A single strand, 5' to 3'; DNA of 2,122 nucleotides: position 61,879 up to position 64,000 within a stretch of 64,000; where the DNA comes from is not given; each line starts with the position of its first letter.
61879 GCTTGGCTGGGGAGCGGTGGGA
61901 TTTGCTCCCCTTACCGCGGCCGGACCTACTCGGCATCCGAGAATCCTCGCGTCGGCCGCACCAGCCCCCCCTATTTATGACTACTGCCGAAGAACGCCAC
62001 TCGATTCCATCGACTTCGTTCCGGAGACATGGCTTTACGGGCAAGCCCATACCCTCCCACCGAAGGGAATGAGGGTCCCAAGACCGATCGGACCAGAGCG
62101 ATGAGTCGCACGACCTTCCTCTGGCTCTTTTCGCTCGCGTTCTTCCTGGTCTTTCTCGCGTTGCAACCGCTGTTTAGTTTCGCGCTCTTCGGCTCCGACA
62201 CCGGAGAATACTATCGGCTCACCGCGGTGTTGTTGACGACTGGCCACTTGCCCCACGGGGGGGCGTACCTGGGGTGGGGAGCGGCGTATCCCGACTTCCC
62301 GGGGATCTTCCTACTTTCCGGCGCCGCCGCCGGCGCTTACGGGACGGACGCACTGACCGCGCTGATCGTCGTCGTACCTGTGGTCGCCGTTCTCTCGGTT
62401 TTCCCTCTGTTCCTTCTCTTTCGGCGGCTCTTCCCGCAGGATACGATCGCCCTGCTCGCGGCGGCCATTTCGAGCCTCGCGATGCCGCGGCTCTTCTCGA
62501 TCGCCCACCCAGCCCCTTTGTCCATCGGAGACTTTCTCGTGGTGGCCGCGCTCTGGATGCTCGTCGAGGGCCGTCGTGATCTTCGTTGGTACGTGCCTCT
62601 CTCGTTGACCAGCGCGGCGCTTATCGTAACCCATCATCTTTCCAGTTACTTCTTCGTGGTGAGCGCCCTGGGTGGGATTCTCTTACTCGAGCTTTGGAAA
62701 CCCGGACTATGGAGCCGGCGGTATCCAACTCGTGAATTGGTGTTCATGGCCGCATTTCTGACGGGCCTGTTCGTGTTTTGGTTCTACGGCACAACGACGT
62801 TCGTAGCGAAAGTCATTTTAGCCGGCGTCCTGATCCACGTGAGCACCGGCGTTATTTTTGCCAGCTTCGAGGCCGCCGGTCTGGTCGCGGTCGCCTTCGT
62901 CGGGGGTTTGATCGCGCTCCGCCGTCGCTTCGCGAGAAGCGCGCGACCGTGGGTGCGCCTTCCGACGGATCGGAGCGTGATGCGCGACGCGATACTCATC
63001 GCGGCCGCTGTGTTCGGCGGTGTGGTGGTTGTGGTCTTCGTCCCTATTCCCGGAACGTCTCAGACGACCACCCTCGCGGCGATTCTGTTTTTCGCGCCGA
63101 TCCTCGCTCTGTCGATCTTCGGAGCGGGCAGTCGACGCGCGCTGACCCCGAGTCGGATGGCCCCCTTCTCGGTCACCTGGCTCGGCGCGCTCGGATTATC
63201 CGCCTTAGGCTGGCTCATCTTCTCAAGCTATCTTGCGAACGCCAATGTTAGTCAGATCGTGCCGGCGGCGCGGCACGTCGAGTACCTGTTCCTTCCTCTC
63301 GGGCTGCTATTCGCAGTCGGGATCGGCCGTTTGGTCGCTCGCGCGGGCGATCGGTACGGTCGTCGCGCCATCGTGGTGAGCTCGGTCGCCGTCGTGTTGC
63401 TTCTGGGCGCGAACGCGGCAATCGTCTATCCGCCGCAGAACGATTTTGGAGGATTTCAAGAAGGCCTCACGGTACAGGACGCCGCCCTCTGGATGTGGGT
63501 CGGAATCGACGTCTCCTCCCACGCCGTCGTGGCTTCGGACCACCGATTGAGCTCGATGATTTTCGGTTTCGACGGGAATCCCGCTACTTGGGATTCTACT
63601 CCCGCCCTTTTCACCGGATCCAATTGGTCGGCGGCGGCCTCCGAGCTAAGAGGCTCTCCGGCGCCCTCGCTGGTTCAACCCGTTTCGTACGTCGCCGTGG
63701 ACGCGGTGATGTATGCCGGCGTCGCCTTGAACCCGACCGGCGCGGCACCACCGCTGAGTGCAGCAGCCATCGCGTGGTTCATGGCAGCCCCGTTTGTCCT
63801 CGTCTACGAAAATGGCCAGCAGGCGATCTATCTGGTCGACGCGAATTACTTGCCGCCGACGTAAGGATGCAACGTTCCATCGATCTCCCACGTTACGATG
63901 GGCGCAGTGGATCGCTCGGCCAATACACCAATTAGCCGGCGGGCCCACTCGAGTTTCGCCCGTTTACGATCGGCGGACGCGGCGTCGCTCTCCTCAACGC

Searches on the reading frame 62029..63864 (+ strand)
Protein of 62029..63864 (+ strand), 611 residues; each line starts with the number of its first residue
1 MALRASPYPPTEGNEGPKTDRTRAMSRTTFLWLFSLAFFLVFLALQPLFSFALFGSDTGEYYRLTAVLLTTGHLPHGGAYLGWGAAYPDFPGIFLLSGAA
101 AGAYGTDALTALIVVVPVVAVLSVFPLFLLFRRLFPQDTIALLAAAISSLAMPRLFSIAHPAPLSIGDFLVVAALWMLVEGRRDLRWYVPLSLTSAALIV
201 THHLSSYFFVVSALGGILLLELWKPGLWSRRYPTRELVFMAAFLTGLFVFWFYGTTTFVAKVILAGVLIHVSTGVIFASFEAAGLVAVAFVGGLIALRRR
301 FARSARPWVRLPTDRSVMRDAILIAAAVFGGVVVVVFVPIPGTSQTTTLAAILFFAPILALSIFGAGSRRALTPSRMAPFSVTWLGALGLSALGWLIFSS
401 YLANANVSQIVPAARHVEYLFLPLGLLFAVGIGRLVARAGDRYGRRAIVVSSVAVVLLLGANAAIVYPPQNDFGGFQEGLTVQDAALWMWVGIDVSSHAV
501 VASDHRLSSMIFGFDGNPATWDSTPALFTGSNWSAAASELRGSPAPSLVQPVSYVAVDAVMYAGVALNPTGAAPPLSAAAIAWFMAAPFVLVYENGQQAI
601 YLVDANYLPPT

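Call 48: find_encoding_contigs(protein=window:62029-63864:+, flank=10000, max_places=3)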
Protein window:62029-63864:+ (611 aa): no gene with exactly this product is on record in the collection.

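Call 50: find_encoding_contigs(protein=window:62101-63864:+, flank=10000, max_places=3)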
Protein window:62101-63864:+ (587 aa): 1 contig read that carries it; 1 place shown.
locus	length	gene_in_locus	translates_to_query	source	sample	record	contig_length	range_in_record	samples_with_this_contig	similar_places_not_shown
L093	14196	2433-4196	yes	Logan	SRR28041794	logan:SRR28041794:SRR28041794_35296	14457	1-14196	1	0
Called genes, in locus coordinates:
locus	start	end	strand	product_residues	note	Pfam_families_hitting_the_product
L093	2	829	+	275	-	?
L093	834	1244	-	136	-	PF01894:YjbQ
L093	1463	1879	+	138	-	-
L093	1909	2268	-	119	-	-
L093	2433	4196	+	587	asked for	-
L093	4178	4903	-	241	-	PF01973:MptE-like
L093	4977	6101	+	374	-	PF00091:Tubulin, PF12327:FtsZ_C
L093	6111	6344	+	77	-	-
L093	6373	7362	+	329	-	PF03439:Spt5-NGN, PF00467:KOW (weak)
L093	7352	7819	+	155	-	PF03946:Ribosomal_L11_N, PF00298:Ribosomal_L11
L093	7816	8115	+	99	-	-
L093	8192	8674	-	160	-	PF00011:HSP20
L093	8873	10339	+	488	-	-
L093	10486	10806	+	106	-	-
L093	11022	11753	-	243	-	PF00702:Hydrolase (faint), PF05116:S6PP (faint), PF08282:Hydrolase_3, PF12710:HAD (faint), PF08282:Hydrolase_3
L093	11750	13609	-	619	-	PF02934:GatB_N, PF02938:GAD (weak), PF02637:GatB_Yqey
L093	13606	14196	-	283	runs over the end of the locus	?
